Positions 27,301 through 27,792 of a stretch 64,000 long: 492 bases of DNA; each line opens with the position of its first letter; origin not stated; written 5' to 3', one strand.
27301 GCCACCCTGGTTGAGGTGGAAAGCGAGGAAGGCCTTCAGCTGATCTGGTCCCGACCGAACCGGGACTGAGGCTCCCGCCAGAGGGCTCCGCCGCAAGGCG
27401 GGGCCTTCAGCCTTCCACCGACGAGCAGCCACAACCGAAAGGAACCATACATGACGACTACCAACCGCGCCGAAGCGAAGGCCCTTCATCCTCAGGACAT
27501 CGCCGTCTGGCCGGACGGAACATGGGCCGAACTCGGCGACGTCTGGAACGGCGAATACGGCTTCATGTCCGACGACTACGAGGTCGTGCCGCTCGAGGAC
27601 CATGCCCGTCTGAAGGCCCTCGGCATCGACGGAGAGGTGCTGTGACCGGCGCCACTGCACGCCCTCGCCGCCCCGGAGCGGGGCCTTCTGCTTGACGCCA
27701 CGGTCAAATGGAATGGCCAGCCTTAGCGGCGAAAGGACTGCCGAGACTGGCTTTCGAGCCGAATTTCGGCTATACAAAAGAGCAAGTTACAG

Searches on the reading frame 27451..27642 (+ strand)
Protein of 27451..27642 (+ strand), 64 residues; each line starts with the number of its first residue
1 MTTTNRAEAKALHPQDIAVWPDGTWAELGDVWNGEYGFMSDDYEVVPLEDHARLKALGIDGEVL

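Call 109: search_protein_families(library=pfam, proteins=[window:27451-27642:+], max_evalue=0.01)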
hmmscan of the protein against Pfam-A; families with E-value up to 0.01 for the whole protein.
window:27451-27642:+ (64 aa): 0 families
